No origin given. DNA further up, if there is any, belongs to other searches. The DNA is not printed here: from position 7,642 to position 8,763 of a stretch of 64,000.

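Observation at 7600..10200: Extremely AT-rich module with a GIY-YIG/DUF4357 nuclease and two orphan ORFs immediately outside the att site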

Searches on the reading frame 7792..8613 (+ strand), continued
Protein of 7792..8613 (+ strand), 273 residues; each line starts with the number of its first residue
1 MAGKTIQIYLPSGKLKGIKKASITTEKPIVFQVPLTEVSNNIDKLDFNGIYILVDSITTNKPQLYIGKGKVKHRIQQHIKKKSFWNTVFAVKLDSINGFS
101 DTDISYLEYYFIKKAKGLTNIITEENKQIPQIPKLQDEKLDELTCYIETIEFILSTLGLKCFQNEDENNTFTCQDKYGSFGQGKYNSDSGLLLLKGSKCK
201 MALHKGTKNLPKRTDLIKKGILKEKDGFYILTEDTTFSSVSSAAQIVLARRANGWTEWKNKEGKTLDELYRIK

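Call 25: find_related_loci(query=A1, collection=genome_contigs, flank=6000)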
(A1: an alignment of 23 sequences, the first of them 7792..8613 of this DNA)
Query A1 (273 aa) in genome_contigs; peptide patterns used: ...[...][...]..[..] (x = any residue, [..] = any of these).
495 stretches matched a pattern; 409 encode a relative of the query (tblastn E <= 1e-3); the best 80 are kept; 80 distinct loci.
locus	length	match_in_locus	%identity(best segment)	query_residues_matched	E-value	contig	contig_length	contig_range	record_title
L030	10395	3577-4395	81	1-273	1e-151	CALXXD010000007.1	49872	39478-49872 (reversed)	MAG: uncultured Alphaproteobacteria bacterium isolate BRZ_AB__bin14 genome assembly, contig: BRZ_AB__NODE_749_length_498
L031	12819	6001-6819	77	1-273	6e-147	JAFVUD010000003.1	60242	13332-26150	MAG: Alphaproteobacteria bacterium isolate RGIG5397 Sheep_Colon-3__c749670, whole genome shotgun sequence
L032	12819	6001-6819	78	1-273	4e-143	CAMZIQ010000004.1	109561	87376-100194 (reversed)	MAG TPA_asm: uncultured proteobacterium isolate SRR10912534_bin.71_metaWRAP_v1.3_MAG genome assembly, contig: ERZ1421001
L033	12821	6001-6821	77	1-273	2e-119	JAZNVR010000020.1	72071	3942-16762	MAG: Candidatus Enterousia sp. isolate T1900044788_TS20190254.MAGScoT_cleanbin_000026 SGB_2627_k141_1774929, whole genom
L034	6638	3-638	79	62-273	1e-114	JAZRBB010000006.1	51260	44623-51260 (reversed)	MAG: Candidatus Enterousia sp. isolate T1900045132_TC20190126.MAGScoT_cleanbin_000016 SGB_4885_k141_1252183, whole genom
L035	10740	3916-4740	58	1-271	5e-98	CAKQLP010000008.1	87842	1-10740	MAG: uncultured Alphaproteobacteria bacterium isolate REFINED_METABAT215_TOP10_CONTIGS_1500_ASSEMBLY_K77_MERGED__Hadza_M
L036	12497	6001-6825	56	1-271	3e-98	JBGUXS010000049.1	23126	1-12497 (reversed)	MAG: Alphaproteobacteria bacterium isolate ruminal_MAG_496 ruminal_MAG_496_contig_0049, whole genome shotgun sequence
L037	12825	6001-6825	56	1-271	1e-97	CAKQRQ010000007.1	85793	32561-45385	MAG: uncultured Alphaproteobacteria bacterium isolate REFINED_METABAT215_TOP10_CONTIGS_1500_ASSEMBLY_K77_MERGED__Hadza_M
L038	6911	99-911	57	1-271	5e-93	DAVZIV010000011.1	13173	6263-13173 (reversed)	MAG TPA_asm: Candidatus Merdousia sp. isolate gSpreadC_ID_70 NODE_695_length_13173_cov_5.103751, whole genome shotgun se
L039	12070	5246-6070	57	1-271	2e-91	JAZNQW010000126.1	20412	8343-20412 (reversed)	MAG: Alphaproteobacteria bacterium isolate T1900044823_TS20190289.MAGScoT_cleanbin_000011 SGB_2851_k141_993722, whole ge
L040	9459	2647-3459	57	1-271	1e-90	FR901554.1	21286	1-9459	Coraliomargarita sp. CAG:312 genomic scaffold, scf38, whole genome shotgun sequence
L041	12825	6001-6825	55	1-271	5e-83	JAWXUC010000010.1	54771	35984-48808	MAG: Alphaproteobacteria bacterium isolate FM_39_G125_V NODE_147_length_54772_cov_4.548041, whole genome shotgun sequenc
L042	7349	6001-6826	56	1-271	2e-62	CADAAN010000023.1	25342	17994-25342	MAG: uncultured proteobacterium isolate RUG13121 genome assembly, contig: RUG13121_asm_23, whole genome shotgun sequence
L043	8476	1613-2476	40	6-271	6e-59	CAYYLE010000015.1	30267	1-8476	MAG TPA_asm: uncultured Rickettsiales bacterium isolate SRP324684_co1_39 genome assembly, contig: NODE_287_length_30267_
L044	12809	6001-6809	44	1-271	5e-50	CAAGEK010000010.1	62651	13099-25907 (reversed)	MAG TPA_asm: Alphaproteobacteria bacterium, isolate HGM16795, WGS project CAAGEK010000000 data, contig: SRS476163_71_k11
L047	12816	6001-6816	36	4-271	2e-45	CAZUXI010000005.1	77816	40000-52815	MAG TPA_asm: uncultured Candidatus Peribacteria bacterium isolate SRP296810_co1_153 genome assembly, contig: NODE_268_le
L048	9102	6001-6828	34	3-271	4e-45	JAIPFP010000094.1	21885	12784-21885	MAG: Pirellula sp. isolate Tobar2m-G36 Tobar2m-C2014, whole genome shotgun sequence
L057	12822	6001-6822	36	4-271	2e-42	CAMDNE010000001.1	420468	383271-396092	MAG: Chitinophaga pinensis isolate MiH-22jul19-126 genome assembly, contig: MiH-22jul19-C2, whole genome shotgun sequenc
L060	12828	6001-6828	38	3-271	2e-42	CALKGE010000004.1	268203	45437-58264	MAG: uncultured Pirellulaceae bacterium isolate S1_Bin_METABAT__76_1 genome assembly, contig: c_000002947922, whole geno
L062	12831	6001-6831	34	2-271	2e-42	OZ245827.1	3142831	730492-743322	MAG: Phycisphaerales bacterium isolate cf5bb2a3-d454-4854-81bd-4cab2f8f04a7 genome assembly, chromosome: 1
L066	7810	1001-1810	37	3-271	1e-41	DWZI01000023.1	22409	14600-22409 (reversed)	MAG TPA_asm: Candidatus Bacteroides avicola isolate ChiHjej12B11-9795 ChiHjej12B11M5__C113486_L22409_SAMN08009878, whole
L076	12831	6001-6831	36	1-271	7e-40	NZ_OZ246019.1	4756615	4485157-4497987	MAG: Marinifilum sp. isolate 2e2f0af6-6352-4b82-930b-c4df64eacec3 chromosome 1, complete sequence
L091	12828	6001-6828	33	3-271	2e-38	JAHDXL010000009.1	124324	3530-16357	MAG: Phycisphaerales bacterium isolate PLA8 NODE_457_length_124324_cov_13.355318, whole genome shotgun sequence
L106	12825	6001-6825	35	4-271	3e-37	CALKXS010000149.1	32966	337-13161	MAG: uncultured Algibacter sp. isolate H2_Bin_Bin_107_1_1 genome assembly, contig: c_000000416093, whole genome shotgun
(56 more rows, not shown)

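Call 34: search_solved_structures(query=A1, max_evalue=1, show_alignments=2)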
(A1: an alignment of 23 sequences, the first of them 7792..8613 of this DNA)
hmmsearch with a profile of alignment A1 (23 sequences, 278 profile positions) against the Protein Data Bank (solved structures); distinct sequences matched with E-value up to 1: 0.

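Call 37: search_protein_families(library=pfam, alignment_id=A1, max_evalue=0.05)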
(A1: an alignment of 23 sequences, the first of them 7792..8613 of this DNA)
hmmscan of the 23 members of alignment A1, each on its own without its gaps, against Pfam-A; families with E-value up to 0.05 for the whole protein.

A. member 1, window:7792-8613:+ (273 aa): 3 families
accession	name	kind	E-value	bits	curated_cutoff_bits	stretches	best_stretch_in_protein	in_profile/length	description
PF14267.11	DUF4357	-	7.5e-22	77.5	38.4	1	213-266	1-54/54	Domain of unknown function (DUF4357)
PF18755.6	RAMA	-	0.00084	19.7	35.2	1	231-269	58-97/107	Restriction Enzyme Adenine Methylase Associated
PF02755.20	RPEL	-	0.026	14.7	23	0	211-224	10-23/24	RPEL repeat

B. families by the number of members that match (of 23 scanned): 7 families
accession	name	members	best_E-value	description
PF14267.11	DUF4357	23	6.1e-25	Domain of unknown function (DUF4357)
PF18755.6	RAMA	20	4e-07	Restriction Enzyme Adenine Methylase Associated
PF01541.30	GIY-YIG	13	7.9e-06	GIY-YIG catalytic domain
PF24406.1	nSTAND_NTPase4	2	0.0034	Novel STAND NTPase 4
PF02755.20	RPEL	2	0.021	RPEL repeat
PF05290.17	Baculo_IE-1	1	0.0072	Baculovirus immediate-early protein (IE-0)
PF22261.3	GPR128_GAIN_subdom_B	1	0.039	GPR128 GAIN subdomain B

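Call 43: search_protein_families(library=pfam, proteins=[L047:3044-5974:+, L057:4055-5308:+, L062:4164-5996:-, L048:5473-5763:-, L060:7250-9235:+, L066:390-953:+, L076:7100-7681:+, L091:7919-10000:+, L106:6842-7234:+, L035:1844-3508:-], max_evalue=0.001)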
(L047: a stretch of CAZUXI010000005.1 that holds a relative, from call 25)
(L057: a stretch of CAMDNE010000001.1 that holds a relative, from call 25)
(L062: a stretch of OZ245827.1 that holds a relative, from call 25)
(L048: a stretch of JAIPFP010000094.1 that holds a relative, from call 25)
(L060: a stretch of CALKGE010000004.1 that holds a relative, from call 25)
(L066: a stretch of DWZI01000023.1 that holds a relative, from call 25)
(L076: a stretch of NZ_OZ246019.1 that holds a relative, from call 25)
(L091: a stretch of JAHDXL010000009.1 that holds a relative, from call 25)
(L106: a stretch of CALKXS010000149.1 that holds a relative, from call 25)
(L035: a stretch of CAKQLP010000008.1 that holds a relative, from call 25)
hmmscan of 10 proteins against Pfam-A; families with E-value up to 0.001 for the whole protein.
L047:3044-5974:+ (976 aa): 5 families
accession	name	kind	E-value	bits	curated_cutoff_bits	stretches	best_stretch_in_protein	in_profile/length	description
PF18766.7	SWI2_SNF2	-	4.3e-27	95.6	26.7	1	279-510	1-194/221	SWI2/SNF2 ATPase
PF04313.20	HSDR_N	-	3.2e-17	63.5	25.1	1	113-205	109-195/198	Type I restriction enzyme R protein N terminus (HSDR_N)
PF04851.21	ResIII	-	8.5e-16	58.7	22.5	1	276-468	4-163/164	Type III restriction enzyme, res subunit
PF22679.2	T1R_D3-like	-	4.5e-13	50.4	27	1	633-693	97-156/158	Type I restriction enzyme subunit R domain 3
PF00270.35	DEAD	-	5.4e-11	42.9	26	1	296-474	13-166/167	DEAD/DEAH box helicase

L057:4055-5308:+ (417 aa): 1 family
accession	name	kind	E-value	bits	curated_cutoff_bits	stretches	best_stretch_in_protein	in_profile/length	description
PF01420.25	Methylase_S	-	5.1e-24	85.8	22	2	7-189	1-166/168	Type I restriction modification DNA specificity domain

L062:4164-5996:- (610 aa): 2 families
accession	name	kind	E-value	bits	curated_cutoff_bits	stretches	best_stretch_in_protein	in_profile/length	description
PF02384.22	N6_Mtase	-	1.6e-61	208.7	20.4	1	181-480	4-278/311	N-6 DNA Methylase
PF12161.14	HsdM_N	-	2.2e-24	87.1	24.5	1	36-168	1-135/135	HsdM N-terminal domain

L048:5473-5763:- (96 aa): 0 families

L060:7250-9235:+ (661 aa): 1 family
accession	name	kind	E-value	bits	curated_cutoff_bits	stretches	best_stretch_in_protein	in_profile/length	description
PF11074.14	DUF2779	-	2.7e-24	86.3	23.3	1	382-530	1-126/126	Domain of unknown function(DUF2779)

L066:390-953:+ (187 aa): 1 family
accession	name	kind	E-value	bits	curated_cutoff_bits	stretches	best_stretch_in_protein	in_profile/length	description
PF02661.23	Fic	-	1.3e-11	45.6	24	1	32-118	4-93/93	Fic/DOC family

L076:7100-7681:+ (193 aa): 0 families

L091:7919-10000:+ (693 aa): 1 family
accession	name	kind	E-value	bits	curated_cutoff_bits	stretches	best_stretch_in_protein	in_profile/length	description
PF13091.12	PLDc_2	-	0.00031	21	27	1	378-420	79-118/132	PLD-like domain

L106:6842-7234:+ (130 aa): 1 family
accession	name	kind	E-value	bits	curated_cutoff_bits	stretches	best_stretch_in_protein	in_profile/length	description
PF22399.1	DUF6979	-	2.8e-39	134.6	27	1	1-126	1-126/127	Family of unknown function (DUF6979)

L035:1844-3508:- (554 aa): 1 family
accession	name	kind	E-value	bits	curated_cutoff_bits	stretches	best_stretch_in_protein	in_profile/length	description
PF19614.4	DUF6119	-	4.5e-121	405.5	27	1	7-546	1-524/524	Family of unknown function (DUF6119)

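Call 63: search_dna_similar(query=window:7792-8613:+, collection=phages, mode=protein, max_evalue=0.00001, max_rows=15)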
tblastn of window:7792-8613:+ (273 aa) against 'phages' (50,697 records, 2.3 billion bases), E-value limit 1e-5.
No match.

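Call 65: search_dna_similar(query=window:7792-8613:+, collection=plasmids, mode=protein, max_evalue=0.00001, max_rows=15)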
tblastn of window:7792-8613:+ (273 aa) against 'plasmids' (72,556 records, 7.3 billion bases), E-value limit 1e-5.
Records with a match: 17; places in all: 17; records where one place covers at least 80% of the query: 15.
Best place of each record, by identity: <60% 17.
By first word of the organism name: Variovorax 4; Salinibacter 2; Alteromonas 2; Rhodothermus 2; Bacteroides 1; Parabacteroides 1; Prosthecochloris 1; Rhodococcus 1; Paenarthrobacter 1; Azospirillum 1; and 1 more.
By predicted mobility (MOB-suite, as given by PLSDB): non-mobilizable 15; conjugative 1; mobilizable 1.
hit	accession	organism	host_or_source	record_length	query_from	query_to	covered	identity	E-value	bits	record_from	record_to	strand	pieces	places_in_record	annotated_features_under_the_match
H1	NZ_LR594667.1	Variovorax sp. SRS16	linuron-contaminated soil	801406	3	271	99%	32.9%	8e-24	107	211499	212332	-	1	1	GIY-YIG nuclease family protein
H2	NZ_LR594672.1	Variovorax sp. PBL-E5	linuron-contaminated soil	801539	3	271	99%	32.9%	8e-24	107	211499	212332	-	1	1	GIY-YIG nuclease family protein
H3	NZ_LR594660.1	Variovorax sp. PBL-H6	linuron-contaminated soil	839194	3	271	99%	32.9%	8e-24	107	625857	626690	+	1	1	GIY-YIG nuclease family protein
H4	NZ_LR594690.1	Variovorax sp. WDL1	linuron-contaminated soil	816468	3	271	99%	32.9%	1e-23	107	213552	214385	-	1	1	GIY-YIG nuclease family protein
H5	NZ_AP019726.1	Bacteroides uniformis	Homo sapiens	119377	3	271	99%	31.4%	6e-31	128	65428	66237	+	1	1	GIY-YIG nuclease family protein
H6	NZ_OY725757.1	Parabacteroides distasonis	-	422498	3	271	99%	31.0%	1e-26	115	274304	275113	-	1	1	GIY-YIG nuclease family protein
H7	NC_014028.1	Salinibacter ruber M8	-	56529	4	271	98%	31.1%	1e-31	130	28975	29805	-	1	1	GIY-YIG nuclease family protein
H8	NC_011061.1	Prosthecochloris aestuarii DSM 271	-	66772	5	268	97%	29.0%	4e-10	67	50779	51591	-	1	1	GIY-YIG nuclease family protein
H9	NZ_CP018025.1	Alteromonas mediterranea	seawater,seawater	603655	4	268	97%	28.3%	1e-16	87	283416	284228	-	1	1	GIY-YIG nuclease family protein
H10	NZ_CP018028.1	Alteromonas mediterranea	seawater,seawater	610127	4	268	97%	28.3%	1e-16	87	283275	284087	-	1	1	GIY-YIG nuclease family protein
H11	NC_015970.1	Rhodothermus marinus SG0.5JP17-172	-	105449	3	269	98%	28.0%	3e-21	100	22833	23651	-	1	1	GIY-YIG nuclease family protein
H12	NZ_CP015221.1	Rhodococcus fascians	Bacterial Culture,UCB-1 pistachio ...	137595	4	269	97%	27.8%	5e-15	82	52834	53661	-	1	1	GIY-YIG nuclease family protein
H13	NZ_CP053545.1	Paenarthrobacter sp. YJN-5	cell culture,soil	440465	4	269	97%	27.3%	1e-23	107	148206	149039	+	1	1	GIY-YIG nuclease family protein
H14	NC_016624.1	Azospirillum lipoferum 4B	-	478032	1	269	99%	24.3%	1e-10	69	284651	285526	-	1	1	GIY-YIG nuclease family protein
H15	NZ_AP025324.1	Fulvitalea axinellae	-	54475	4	269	97%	24.5%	2e-13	77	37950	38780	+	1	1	GIY-YIG nuclease family protein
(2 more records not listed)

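Call 67: get_annotated_region(hit=H5, flank=6000)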
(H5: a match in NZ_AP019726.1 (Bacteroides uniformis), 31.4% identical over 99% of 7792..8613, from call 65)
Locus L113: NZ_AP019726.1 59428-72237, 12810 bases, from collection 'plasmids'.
description: Bacteroides uniformis strain NBRC 113350 plasmid pBUN2, complete sequence
organism: Bacteroides uniformis (NCBI taxid 820)
taxonomy: Bacteria; Bacteroidota; Bacteroidia; Bacteroidales; Bacteroidaceae; Bacteroides; Bacteroides uniformis
host: -; source: Homo sapiens; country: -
typing (MOB-suite, as given by PLSDB): non-mobilizable; replicon rep_cluster_1702
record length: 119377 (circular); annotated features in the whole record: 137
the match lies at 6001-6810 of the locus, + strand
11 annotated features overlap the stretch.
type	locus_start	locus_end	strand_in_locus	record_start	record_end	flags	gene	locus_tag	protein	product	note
CDS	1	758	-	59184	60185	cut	-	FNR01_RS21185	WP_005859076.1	virulence RhuM family protein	-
CDS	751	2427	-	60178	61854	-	-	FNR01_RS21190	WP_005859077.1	class I SAM-dependent DNA methyltransferase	-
CDS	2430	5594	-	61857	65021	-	-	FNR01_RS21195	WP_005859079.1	type I restriction endonuclease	-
CDS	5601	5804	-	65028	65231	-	-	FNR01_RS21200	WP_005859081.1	helix-turn-helix transcriptional regulator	-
CDS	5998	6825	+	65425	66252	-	-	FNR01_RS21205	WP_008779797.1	GIY-YIG nuclease family protein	-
CDS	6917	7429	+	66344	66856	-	-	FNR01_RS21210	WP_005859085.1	DUF6155 family protein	-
CDS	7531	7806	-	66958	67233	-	-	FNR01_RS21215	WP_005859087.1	hypothetical protein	-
CDS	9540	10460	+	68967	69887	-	-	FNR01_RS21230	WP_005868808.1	DUF5119 domain-containing protein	-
CDS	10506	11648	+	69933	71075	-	-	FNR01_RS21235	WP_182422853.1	fimbrillin family protein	-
CDS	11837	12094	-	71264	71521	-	-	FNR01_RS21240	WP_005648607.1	hypothetical protein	-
CDS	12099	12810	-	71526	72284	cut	-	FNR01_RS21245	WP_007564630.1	ParA family protein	-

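Call 68: get_annotated_region(hit=H7, flank=6000)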
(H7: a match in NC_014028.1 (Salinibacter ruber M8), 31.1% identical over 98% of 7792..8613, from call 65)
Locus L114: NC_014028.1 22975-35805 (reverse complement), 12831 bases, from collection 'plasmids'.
description: Salinibacter ruber M8 plasmid pSR56, complete sequence
organism: Salinibacter ruber M8 (NCBI taxid 761659)
taxonomy: Bacteria; Rhodothermota; Rhodothermia; Rhodothermales; Salinibacteraceae; Salinibacter; Salinibacter ruber; Salinibacter ruber M8
host: -; source: -; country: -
typing (MOB-suite, as given by PLSDB): non-mobilizable
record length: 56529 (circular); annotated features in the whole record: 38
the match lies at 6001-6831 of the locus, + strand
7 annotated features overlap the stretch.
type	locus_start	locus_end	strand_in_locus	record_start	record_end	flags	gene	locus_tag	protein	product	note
CDS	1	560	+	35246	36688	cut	-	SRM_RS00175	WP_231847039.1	ATP-binding protein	-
CDS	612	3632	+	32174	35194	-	-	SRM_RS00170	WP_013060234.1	type I restriction endonuclease subunit R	-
CDS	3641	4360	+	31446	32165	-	-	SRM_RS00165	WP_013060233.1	SprT family zinc-dependent metalloprotease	GO:0006508 - proteolysis [Evidence IEA]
CDS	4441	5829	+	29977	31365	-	-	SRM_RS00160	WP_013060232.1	class I SAM-dependent DNA methyltransferase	-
CDS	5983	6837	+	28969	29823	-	-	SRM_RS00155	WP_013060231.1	GIY-YIG nuclease family protein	-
CDS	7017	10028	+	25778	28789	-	-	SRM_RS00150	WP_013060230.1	hypothetical protein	-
CDS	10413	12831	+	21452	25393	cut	-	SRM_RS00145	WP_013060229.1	DEAD/DEAH box helicase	-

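Call 84: search_protein_families(library=padloc, alignment_id=A7, max_evalue=0.00001)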
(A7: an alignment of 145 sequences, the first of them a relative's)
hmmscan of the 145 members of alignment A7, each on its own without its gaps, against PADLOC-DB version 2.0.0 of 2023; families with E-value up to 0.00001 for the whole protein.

A. member 1, L030:3227-3427:+ (66 aa): 0 families

B. families by the number of members that match (of 145 scanned): 421 families (the first 25 are shown)
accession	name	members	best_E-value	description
PDLC03048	REase_I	3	1.6e-302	Type I restriction enzyme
PDLC03046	REase_I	3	4.5e-74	Type I restriction enzyme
PDLC03634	MTase_III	3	1.7e-65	Type III methyltransferase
PDLC03045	REase_I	3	2e-65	Type I restriction enzyme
PDLC03040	REase_I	3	2e-55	Type I restriction enzyme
PDLC03636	MTase_III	3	5.6e-50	Type III methyltransferase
PDLC03044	REase_I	3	4.9e-46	Type I restriction enzyme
PDLC03041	REase_I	3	6.7e-38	Type I restriction enzyme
PDLC04134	mad2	3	2.3e-29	mads_2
PDLC05065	PDC-S68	2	0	-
PDLC03830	ZacC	2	0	-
PDLC04841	PDC-S04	2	2.2e-166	-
PDLC05066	PDC-S68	2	1.8e-143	-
PDLC04842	PDC-S04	2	1.4e-94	-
PDLC02335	AbiLi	2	8.2e-82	AbiLi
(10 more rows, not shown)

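Call 90: find_related_loci(query=A1, collection=viral_contigs, flank=5000)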
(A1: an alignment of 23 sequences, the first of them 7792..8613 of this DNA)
Query A1 (273 aa) in viral_contigs; peptide patterns used: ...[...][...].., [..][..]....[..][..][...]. (x = any residue, [..] = any of these).
191 stretches matched a pattern; 5 encode a relative of the query (tblastn E <= 1e-3); 5 distinct loci.
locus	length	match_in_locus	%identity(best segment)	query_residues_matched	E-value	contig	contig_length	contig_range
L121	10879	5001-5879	31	4-269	2e-31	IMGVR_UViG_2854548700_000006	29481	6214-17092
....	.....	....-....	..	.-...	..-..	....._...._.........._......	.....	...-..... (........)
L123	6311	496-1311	33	4-271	6e-26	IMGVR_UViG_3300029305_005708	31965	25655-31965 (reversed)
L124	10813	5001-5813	29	4-271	2e-25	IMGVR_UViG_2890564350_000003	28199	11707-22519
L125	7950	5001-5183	46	211-271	3e-13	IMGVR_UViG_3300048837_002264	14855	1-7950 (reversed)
